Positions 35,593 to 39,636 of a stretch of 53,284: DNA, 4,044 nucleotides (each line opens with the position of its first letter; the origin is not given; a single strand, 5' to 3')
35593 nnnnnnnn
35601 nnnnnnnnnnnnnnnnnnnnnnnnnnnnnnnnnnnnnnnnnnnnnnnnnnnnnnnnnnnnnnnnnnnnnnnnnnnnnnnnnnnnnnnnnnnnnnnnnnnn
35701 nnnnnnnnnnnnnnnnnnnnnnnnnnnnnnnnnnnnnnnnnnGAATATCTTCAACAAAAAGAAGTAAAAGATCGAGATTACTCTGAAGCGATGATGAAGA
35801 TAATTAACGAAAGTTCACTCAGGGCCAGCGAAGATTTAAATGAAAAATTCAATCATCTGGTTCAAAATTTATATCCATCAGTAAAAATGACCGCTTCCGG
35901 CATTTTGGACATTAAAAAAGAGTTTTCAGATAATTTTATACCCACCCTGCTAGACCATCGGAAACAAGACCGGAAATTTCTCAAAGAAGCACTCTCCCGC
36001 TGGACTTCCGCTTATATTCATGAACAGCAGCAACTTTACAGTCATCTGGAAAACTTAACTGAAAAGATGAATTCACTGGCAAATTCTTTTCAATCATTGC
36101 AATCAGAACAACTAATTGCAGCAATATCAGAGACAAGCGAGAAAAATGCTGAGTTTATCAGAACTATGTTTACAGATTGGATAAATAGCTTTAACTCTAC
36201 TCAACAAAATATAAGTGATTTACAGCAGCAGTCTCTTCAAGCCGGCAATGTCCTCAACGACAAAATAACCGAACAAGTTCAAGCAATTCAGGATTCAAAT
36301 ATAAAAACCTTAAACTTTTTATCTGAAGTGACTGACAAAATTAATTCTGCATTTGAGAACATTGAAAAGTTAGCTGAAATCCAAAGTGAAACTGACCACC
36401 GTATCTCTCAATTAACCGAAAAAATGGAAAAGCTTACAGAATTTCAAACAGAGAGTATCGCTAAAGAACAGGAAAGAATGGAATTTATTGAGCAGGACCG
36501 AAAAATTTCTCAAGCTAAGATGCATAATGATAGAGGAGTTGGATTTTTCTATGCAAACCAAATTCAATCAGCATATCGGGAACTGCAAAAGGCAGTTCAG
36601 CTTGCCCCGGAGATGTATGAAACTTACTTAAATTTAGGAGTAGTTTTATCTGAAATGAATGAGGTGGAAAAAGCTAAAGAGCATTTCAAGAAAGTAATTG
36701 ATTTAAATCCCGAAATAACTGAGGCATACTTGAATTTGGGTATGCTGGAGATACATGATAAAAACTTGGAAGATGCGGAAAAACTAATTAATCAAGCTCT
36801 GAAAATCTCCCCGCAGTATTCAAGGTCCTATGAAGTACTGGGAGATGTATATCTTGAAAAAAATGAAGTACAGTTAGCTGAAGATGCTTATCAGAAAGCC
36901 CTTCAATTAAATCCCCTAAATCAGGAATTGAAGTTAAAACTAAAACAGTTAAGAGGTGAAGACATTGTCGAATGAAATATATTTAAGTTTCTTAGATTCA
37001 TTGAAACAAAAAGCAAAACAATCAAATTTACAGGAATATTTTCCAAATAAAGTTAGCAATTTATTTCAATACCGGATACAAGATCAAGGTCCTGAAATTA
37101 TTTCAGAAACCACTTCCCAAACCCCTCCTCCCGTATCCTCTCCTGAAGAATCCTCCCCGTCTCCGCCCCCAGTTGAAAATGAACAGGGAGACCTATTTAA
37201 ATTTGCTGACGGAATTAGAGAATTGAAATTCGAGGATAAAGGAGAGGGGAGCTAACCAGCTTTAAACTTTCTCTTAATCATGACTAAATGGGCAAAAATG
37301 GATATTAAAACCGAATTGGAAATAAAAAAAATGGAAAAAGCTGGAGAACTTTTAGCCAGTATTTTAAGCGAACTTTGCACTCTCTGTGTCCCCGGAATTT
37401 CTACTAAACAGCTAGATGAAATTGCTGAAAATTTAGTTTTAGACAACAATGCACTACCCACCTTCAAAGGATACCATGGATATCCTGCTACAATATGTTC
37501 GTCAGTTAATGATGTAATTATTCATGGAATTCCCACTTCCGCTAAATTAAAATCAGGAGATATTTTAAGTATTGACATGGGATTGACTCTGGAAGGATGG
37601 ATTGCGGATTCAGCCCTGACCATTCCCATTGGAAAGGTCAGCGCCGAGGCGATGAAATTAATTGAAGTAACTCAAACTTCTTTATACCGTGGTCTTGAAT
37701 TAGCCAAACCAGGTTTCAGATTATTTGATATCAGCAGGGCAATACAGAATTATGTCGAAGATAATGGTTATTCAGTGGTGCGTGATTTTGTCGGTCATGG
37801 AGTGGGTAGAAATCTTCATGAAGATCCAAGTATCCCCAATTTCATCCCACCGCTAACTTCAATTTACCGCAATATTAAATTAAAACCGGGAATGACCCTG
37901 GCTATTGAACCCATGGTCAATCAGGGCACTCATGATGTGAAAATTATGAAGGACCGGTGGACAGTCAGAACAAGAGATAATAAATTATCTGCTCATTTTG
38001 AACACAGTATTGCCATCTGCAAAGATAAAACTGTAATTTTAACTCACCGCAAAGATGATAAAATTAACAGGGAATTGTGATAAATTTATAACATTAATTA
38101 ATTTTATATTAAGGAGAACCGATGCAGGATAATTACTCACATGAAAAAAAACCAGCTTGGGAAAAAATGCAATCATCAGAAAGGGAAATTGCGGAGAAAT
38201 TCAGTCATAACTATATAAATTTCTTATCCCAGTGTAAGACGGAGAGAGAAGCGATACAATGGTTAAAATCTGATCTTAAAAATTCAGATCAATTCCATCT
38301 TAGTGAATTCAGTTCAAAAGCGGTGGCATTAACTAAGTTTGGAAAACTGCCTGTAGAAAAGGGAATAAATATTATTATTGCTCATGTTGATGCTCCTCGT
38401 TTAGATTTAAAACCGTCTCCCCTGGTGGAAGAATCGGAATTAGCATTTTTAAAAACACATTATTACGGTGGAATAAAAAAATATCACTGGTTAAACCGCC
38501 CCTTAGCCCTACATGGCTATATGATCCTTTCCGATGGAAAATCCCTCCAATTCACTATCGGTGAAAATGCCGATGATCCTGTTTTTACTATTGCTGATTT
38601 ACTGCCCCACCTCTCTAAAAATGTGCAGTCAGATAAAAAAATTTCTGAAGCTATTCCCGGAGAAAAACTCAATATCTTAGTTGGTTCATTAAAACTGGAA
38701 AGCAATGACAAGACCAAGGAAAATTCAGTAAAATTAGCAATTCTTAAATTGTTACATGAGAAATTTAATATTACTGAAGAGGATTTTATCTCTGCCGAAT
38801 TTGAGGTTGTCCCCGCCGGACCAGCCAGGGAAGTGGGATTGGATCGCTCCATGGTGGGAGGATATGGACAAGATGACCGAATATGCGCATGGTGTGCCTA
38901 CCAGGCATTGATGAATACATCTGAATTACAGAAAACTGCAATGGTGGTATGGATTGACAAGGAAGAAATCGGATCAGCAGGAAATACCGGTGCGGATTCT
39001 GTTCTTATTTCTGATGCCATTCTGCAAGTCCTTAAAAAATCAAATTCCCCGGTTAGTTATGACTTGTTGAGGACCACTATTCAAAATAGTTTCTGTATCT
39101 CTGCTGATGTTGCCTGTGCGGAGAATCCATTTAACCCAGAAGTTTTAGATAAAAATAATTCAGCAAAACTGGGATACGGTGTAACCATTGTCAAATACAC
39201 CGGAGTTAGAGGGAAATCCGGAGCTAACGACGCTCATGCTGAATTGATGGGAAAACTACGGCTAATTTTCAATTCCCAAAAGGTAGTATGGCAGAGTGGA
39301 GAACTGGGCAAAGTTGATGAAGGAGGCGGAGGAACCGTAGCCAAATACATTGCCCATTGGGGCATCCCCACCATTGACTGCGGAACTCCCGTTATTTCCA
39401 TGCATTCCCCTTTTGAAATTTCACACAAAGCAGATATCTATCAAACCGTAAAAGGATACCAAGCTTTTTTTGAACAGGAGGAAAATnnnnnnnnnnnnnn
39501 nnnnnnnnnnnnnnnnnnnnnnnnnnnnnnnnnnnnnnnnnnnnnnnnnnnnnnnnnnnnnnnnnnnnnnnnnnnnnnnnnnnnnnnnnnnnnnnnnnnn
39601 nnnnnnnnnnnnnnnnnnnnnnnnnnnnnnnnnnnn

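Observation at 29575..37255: Translationally coupled trio of unknown function: giant TPR-like protein, giant Q/N-rich coiled-coil/TPR protein, and Pro-rich mini-protein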

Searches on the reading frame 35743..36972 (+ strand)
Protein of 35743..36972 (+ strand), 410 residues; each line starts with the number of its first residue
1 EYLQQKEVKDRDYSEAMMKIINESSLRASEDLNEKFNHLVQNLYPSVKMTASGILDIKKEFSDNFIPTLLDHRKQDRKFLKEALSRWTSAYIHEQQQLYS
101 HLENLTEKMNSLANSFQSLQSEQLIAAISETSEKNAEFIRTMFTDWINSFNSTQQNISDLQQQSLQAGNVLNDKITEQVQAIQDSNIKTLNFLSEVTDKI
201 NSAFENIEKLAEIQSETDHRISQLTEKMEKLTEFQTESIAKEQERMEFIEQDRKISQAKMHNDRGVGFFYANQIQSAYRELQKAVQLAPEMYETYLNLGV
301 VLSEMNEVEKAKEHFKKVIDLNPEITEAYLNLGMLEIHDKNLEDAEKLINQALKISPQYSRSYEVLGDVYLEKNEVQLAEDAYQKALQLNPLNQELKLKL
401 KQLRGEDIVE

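Call 28: find_homologous_proteins(query=window:35743-36972:+, max_evalue=1e-8)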
Query window:35743-36972:+ (410 aa): 67 proteins with E <= 1e-8 among 5026 candidates.
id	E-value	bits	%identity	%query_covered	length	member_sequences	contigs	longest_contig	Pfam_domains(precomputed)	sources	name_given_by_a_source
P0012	4.3e-118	413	50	96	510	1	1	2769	PF14559.13,PF13431.13,PF23914.2,PF13414.13,PF13371.13,PF00515.35,PF13424.13,PF13432.13,PF13428.13,PF13181.13,PF07719.24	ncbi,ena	-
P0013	6.0e-78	281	39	94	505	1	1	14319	PF25063.1,PF13431.13,PF23914.2,PF13414.13,PF13428.13,PF13374.13,PF14559.13,PF00515.35,PF13424.13,PF21033.5,PF13432.13,PF13181.13,PF07719.24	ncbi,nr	ncbi:tetratricopeptide repeat protein, partial [candidate division WOR-3 bacterium]|nr:tetratricopep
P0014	6.4e-74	268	36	97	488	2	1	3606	PF13431.13,PF23914.2,PF13414.13,PF13428.13,PF13374.13,PF14559.13,PF00515.35,PF13424.13,PF21033.5,PF13432.13,PF13181.13,PF07719.24,PF13174.13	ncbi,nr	ncbi:tetratricopeptide repeat protein, partial [candidate division WOR-3 bacterium]|nr:tetratricopep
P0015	1.0e-31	129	30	37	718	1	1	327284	PF09976.16,PF13414.13,PF12569.15,PF13844.13,PF13374.13,PF24575.2,PF00515.35,PF13424.13,PF13429.13,PF07719.24,PF13174.13,PF20308.5,PF25063.1,PF13431.13,PF23914.2,PF13176.13,PF13428.13,PF25064.2,PF14559.13,PF13371.13,PF17874.8,PF12895.14,PF21033.5,PF13432.13,PF13181.13,PF10373.16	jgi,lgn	-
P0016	1.6e-23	102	28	27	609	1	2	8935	PF25063.1,PF13431.13,PF23914.2,PF25060.1,PF25062.2,PF13414.13,PF13176.13,PF13428.13,PF13374.13,PF14559.13,PF24575.2,PF13371.13,PF26725.1,PF00515.35,PF12895.14,PF13424.13,PF21033.5,PF13432.13,PF13181.13,PF14561.13,PF07719.24,PF13174.13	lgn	-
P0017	1.2e-22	99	29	35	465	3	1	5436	PF03704.24,PF13414.13,PF12569.15,PF13374.13,PF24575.2,PF00515.35,PF13424.13,PF13429.13,PF07719.24,PF13174.13,PF25063.1,PF13431.13,PF23914.2,PF25062.2,PF13176.13,PF13428.13,PF25064.2,PF14559.13,PF25575.1,PF10516.16,PF13371.13,PF17874.8,PF12895.14,PF21033.5,PF13432.13,PF13181.13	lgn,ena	-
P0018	4.2e-22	97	28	31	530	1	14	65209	PF25060.1,PF13414.13,PF23558.2,PF12569.15,PF13374.13,PF24575.2,PF00515.35,PF13424.13,PF13429.13,PF07719.24,PF13174.13,PF25063.1,PF14853.13,PF13431.13,PF23914.2,PF25062.2,PF13176.13,PF13428.13,PF25064.2,PF14559.13,PF13371.13,PF12895.14,PF21033.5,PF13432.13,PF13181.13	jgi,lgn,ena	-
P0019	4.9e-21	94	33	33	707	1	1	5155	PF25063.1,PF13431.13,PF13469.13,PF23914.2,PF13414.13,PF13176.13,PF13428.13,PF00685.34,PF25064.2,PF13374.13,PF14559.13,PF24575.2,PF13371.13,PF17874.8,PF00515.35,PF13424.13,PF21033.5,PF13432.13,PF13429.13,PF13181.13,PF07719.24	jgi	-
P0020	4.1e-20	91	29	23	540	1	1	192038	PF25063.1,PF03704.24,PF13431.13,PF13369.13,PF23914.2,PF13414.13,PF13176.13,PF13428.13,PF13374.13,PF14559.13,PF24575.2,PF13371.13,PF17874.8,PF00515.35,PF12895.14,PF13424.13,PF21033.5,PF13432.13,PF13429.13,PF13181.13,PF14561.13,PF07719.24,PF13174.13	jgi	jgi:tetratricopeptide (TPR) repeat protein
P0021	1.9e-19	88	33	33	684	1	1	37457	PF03704.24,PF13431.13,PF23914.2,PF13414.13,PF12569.15,PF13428.13,PF13374.13,PF14559.13,PF07714.24,PF25575.1,PF00069.32,PF13371.13,PF00515.35,PF03109.23,PF12895.14,PF13424.13,PF21033.5,PF13432.13,PF13181.13,PF01239.29,PF07719.24,PF01636.30,PF13174.13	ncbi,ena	-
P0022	3.3e-18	84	30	31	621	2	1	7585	PF09976.16,PF25060.1,PF13414.13,PF23558.2,PF12569.15,PF23241.2,PF13374.13,PF07721.21,PF24575.2,PF25068.3,PF00515.35,PF13424.13,PF13429.13,PF14561.13,PF07719.24,PF13174.13,PF20308.5,PF25063.1,PF13431.13,PF23914.2,PF25062.2,PF25058.2,PF13176.13,PF13428.13,PF00637.27,PF25064.2,PF14559.13,PF13371.13,PF1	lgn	-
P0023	5.0e-18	84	31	28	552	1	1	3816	PF13414.13,PF03783.21,PF13374.13,PF07721.21,PF24575.2,PF02259.30,PF00515.35,PF13424.13,PF14561.13,PF07719.24,PF13174.13,PF25063.1,PF13431.13,PF23914.2,PF25062.2,PF25058.2,PF13036.12,PF13176.13,PF13428.13,PF14559.13,PF13371.13,PF17874.8,PF12895.14,PF21033.5,PF13432.13,PF13181.13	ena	-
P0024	2.9e-17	81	30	29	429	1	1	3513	PF25063.1,PF13431.13,PF23914.2,PF25060.1,PF25062.2,PF13414.13,PF13176.13,PF13428.13,PF25064.2,PF13374.13,PF14559.13,PF24575.2,PF13371.13,PF00515.35,PF12895.14,PF13424.13,PF21033.5,PF13432.13,PF13181.13,PF14561.13,PF07719.24,PF13174.13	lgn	-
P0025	1.3e-16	79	26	31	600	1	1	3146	PF25063.1,PF13431.13,PF23914.2,PF13414.13,PF13176.13,PF13428.13,PF25064.2,PF13374.13,PF14559.13,PF24575.2,PF13371.13,PF00515.35,PF12895.14,PF13424.13,PF21033.5,PF13432.13,PF13181.13,PF07719.24,PF13174.13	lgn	-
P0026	4.5e-16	77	31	34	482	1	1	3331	PF13431.13,PF23914.2,PF13414.13,PF13428.13,PF14559.13,PF25575.1,PF13371.13,PF00515.35,PF13424.13,PF21033.5,PF13432.13,PF13181.13,PF01239.29,PF07719.24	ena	-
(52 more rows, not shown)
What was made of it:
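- Tried and rejected: Re-querying residues 780-1189 recovered three orthologue fragments (call 28).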

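Call 29: find_encoding_contigs(protein=P0012, flank=10000, max_places=3)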
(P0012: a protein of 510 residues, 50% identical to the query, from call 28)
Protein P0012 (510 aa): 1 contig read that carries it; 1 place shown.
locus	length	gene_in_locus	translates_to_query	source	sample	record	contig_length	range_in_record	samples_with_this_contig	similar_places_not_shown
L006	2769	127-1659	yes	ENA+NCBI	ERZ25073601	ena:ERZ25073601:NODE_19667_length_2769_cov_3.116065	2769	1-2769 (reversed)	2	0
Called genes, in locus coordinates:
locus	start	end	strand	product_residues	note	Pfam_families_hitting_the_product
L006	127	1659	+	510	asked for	PF23914:TPR_CcmH_CycH (faint), PF14559:TPR_19 (faint), PF00515:TPR_1 (faint), PF07719:TPR_2 (faint), PF13371:TPR_9 (faint), PF13414:TPR_11 (faint), PF13424:TPR_12 (weak), PF13432:TPR_16, +3 more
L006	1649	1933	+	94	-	-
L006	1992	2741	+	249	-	PF00557:Peptidase_M24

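Call 30: find_encoding_contigs(protein=P0013, flank=10000, max_places=3)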
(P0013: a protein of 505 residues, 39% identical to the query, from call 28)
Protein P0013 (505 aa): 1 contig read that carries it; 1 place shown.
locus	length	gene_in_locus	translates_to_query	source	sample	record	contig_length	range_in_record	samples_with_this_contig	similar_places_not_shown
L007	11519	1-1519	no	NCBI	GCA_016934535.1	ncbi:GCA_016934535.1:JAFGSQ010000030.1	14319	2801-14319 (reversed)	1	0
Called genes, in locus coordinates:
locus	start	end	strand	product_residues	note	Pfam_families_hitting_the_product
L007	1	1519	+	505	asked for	PF13374:TPR_10 (faint), PF21033:RMD1-3 (faint), PF23914:TPR_CcmH_CycH (faint), PF25063:ARM_TT21_C, PF13414:TPR_11 (weak), PF13424:TPR_12 (weak), PF00515:TPR_1 (weak), PF07719:TPR_2 (weak), +5 more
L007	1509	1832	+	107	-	-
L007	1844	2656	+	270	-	PF00557:Peptidase_M24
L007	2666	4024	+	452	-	PF02127:Peptidase_M18, PF05343:Peptidase_M42 (faint)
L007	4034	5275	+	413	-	PF01041:DegT_DnrJ_EryC1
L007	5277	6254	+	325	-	PF00072:Response_reg, PF13487:HD_5, PF01966:HD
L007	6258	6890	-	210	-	-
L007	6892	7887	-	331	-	-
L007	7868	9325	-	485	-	PF00535:Glycos_transf_2, PF10111:Glyco_tranf_2_2, PF13641:Glyco_tranf_2_3 (faint)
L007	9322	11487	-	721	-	PF07719:TPR_2 (faint), PF13174:TPR_6 (faint), PF13424:TPR_12 (faint), PF13432:TPR_16 (faint), PF14559:TPR_19 (faint), PF01464:SLT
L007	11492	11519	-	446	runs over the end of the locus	PF08486:SpoIID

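Call 31: find_encoding_contigs(protein=P0014, flank=10000, max_places=3)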
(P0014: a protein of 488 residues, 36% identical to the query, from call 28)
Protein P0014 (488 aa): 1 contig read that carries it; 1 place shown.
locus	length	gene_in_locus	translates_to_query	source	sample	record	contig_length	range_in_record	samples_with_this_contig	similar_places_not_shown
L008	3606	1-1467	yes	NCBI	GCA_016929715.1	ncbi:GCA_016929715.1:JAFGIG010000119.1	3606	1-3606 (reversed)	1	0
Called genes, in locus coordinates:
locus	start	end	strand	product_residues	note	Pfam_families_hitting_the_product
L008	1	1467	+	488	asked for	PF13374:TPR_10 (faint), PF13414:TPR_11 (faint), PF13424:TPR_12 (faint), PF13432:TPR_16 (faint), PF21033:RMD1-3 (faint), PF23914:TPR_CcmH_CycH (faint), PF00515:TPR_1, PF07719:TPR_2 (weak), +5 more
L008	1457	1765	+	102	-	-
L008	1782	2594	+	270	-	PF00557:Peptidase_M24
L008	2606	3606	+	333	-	PF02127:Peptidase_M18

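Call 88: search_protein_families(library=pfam, proteins=[L007:1509-1829:+], max_evalue=10)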
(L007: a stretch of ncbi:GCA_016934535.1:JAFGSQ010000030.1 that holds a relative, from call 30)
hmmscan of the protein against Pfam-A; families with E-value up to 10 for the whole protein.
L007:1509-1829:+ (107 aa): 2 families
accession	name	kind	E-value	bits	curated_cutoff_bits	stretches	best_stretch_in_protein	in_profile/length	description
PF04300.19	FBA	-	0.011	16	32.4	1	66-104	116-154/175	F-box associated region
PF16973.10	FliN_N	-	0.46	10.9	24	1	73-93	25-45/50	Flagellar motor switch protein FliN N-terminal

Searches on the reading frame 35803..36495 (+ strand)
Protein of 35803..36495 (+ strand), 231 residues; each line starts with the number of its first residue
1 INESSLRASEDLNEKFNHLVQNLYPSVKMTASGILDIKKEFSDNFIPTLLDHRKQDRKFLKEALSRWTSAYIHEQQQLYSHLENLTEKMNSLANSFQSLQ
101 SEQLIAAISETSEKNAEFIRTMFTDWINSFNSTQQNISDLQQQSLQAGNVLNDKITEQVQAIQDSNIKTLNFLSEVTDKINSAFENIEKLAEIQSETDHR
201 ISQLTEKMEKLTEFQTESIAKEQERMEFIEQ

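Call 88: search_protein_families(library=pfam, proteins=[window:35803-36495:+], max_evalue=10)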
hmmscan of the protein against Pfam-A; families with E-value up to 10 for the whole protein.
window:35803-36495:+ (231 aa): 41 families (the best 25 are shown)
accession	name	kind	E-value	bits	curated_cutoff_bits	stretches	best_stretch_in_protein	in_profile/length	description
PF10157.14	BORCS6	-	0.0036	17.9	35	1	113-192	13-88/101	BLOC-1-related complex sub-unit 6 C-terminal helix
PF23135.2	TRI4_N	-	0.017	15.6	27.8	1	43-68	35-61/61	TRI4 N-terminal domain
PF13863.11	DUF4200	-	0.02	15.7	29.7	1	154-217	35-98/119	Domain of unknown function (DUF4200)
PF20667.3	Sec10_N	-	0.025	15.1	27.4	3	127-218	5-89/118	Exocyst complex component Sec10, N-terminal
PF10337.15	ArAE_2_N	-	0.027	14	23.5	1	72-187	295-397/470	Putative ER transporter, 6TM, N-terminal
PF14523.12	Syntaxin_2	-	0.032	14.7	26.5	2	151-218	1-66/134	Syntaxin-like protein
PF11155.13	DUF2935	-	0.039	14.9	24.4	0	58-172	19-102/121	Domain of unknown function (DUF2935)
PF06791.18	TMP_2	-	0.042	14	30.2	2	124-217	122-205/208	Prophage tail length tape measure protein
PF17245.8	CDC24_OB2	-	0.045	14.8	25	1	81-137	52-94/130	Cell division control protein 24, OB domain 2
PF04513.17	Baculo_PEP_C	-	0.049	14.1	38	3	138-212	2-80/140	Baculovirus polyhedron envelope protein, PEP, C terminus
PF07743.18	HSCB_C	-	0.056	14.3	22.1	1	175-230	11-67/74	HSCB C-terminal oligomerisation domain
PF02916.20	DNA_PPF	-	0.063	14.2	25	1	159-201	48-91/116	DNA polymerase processivity factor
PF24564.1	DUF7605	-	0.17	12.2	27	2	115-194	47-127/183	Domain of unknown function (DUF7605)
PF18977.5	DUF5713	-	0.18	12.7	27.3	1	42-104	13-73/107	Family of unknown function (DUF5713)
PF04103.21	CD20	-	0.19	12.2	27.9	1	62-110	101-144/156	CD20-like family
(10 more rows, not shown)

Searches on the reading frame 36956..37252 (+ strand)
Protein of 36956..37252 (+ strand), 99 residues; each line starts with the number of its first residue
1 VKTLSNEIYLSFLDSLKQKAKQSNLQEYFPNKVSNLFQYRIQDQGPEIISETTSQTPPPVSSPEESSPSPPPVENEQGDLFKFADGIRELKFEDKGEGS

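Call 6: search_protein_families(library=pfam, proteins=[window:36956-37252:+], max_evalue=1)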
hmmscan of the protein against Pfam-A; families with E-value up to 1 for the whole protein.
window:36956-37252:+ (99 aa): 0 families

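Call 8: search_protein_families(library=ncbifam, proteins=[window:36956-37252:+], max_evalue=0.01)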
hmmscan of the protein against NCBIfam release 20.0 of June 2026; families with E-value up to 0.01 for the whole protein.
window:36956-37252:+ (99 aa): 0 families

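Call 47: search_protein_families(library=padloc, proteins=[window:36965-37252:+], max_evalue=0.01)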
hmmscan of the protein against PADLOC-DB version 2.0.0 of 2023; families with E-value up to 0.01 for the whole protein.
window:36965-37252:+ (96 aa): 0 families

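Call 48: search_protein_families(library=phrogs, proteins=[window:36965-37252:+], max_evalue=0.01)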
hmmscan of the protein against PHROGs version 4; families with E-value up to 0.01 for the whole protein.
window:36965-37252:+ (96 aa): 0 families

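Call 88: search_protein_families(library=pfam, proteins=[window:36965-37252:+], max_evalue=10)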
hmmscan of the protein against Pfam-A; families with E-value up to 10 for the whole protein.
window:36965-37252:+ (96 aa): 0 families
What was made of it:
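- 36965..37255 (+): Gene C: 96 aa from TTG, overlapping the end of B by 11 nt. It has a conserved N-terminal ~45 aa, a variable linker and a conserved C-terminal motif. No family match in Pfam, NCBIfam, PHROGs or PADLOC (calls 6, 8, 47, 48, 88).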

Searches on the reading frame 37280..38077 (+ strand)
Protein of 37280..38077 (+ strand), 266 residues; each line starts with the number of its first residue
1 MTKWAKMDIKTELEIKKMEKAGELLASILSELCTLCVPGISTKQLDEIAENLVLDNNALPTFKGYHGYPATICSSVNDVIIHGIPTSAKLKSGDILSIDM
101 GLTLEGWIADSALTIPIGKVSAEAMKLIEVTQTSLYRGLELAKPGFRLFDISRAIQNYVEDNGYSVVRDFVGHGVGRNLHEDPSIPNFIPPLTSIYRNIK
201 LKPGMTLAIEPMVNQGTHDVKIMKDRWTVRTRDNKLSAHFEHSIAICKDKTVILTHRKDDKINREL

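Call 8: search_protein_families(library=ncbifam, proteins=[window:37280-38077:+], max_evalue=0.01)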
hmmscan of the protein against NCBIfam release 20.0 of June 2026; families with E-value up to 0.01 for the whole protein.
window:37280-38077:+ (266 aa): 12 families
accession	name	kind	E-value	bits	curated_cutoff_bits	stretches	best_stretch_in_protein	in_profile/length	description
TIGR00500.1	met_pdase_I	equivalog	8.9e-93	310.3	171.35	1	7-256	1-246/247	type I methionyl aminopeptidase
NF009533.0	PRK12897.1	equivalog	1.2e-66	224.6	488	1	8-256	3-247/248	type I methionyl aminopeptidase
NF008970.0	PRK12318.1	equivalog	1.2e-59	202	267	1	8-257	42-289/291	methionyl aminopeptidase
NF005583.0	PRK07281.1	equivalog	4.5e-56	190.2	445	2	105-260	131-283/286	methionyl aminopeptidase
TIGR00501.1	met_pdase_II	equivalog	9.4e-26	91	222.65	1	16-223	6-201/295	type II methionyl aminopeptidase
NF040821.1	dipep_PepQ_Arch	equivalog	8.7e-14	51.3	630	1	68-213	176-314/346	Xaa-Pro dipeptidase PepQ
TIGR00495.1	crvDNA_42K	hypoth_equivalog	4.6e-12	45.3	430.05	1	6-175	11-189/383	ErbB3-binding protein EBP1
NF007310.0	PRK09795.1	equivalog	1.6e-10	40.4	393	1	9-214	127-325/361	aminopeptidase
NF008131.0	PRK10879.1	equivalog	4e-10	39.1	465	1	9-154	173-314/438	Xaa-Pro aminopeptidase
NF011720.0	PRK15173.1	subfamily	3.1e-08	33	420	1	9-183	115-284/343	peptidase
NF011173.0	PRK14575.1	equivalog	3.5e-08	32.8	850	1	9-183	178-347/406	putative peptidase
NF011174.0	PRK14576.1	subfamily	0.00062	18.7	487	1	85-210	247-367/405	putative endopeptidase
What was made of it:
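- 37280..38080 (+): Downstream same-strand gene map (type I methionine aminopeptidase), possibly co-transcribed. PGAP in the 99%-identical contig starts it at 37298. TIGR00500 scores 310 bits (call 8).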

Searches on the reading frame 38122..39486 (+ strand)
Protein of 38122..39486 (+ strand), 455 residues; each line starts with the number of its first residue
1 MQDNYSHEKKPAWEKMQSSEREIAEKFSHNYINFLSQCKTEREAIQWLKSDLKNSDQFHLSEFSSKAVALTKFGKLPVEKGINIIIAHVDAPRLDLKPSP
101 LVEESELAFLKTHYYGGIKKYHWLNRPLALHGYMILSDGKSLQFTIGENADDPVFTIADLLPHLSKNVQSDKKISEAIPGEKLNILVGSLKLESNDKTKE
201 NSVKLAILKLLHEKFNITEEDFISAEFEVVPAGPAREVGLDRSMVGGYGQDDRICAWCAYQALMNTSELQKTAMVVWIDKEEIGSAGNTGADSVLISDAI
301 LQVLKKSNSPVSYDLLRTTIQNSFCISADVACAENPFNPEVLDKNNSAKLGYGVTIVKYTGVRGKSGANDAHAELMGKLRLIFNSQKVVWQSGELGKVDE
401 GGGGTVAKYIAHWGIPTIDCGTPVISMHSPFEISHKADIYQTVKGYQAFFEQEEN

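Call 8: search_protein_families(library=ncbifam, proteins=[window:38122-39486:+], max_evalue=0.01)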
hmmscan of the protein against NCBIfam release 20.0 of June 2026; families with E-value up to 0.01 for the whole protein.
window:38122-39486:+ (455 aa): 3 families
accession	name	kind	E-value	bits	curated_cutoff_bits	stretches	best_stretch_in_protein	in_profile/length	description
NF002600.0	PRK02256.1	equivalog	9.2e-185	614.6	529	1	2-452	2-462/463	aminopeptidase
NF002759.0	PRK02813.1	equivalog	3.8e-56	190.8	356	1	52-452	49-429/430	M18 family aminopeptidase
NF007421.0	PRK09961.1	equivalog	0.00048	19.1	412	0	323-448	215-328/345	aminopeptidase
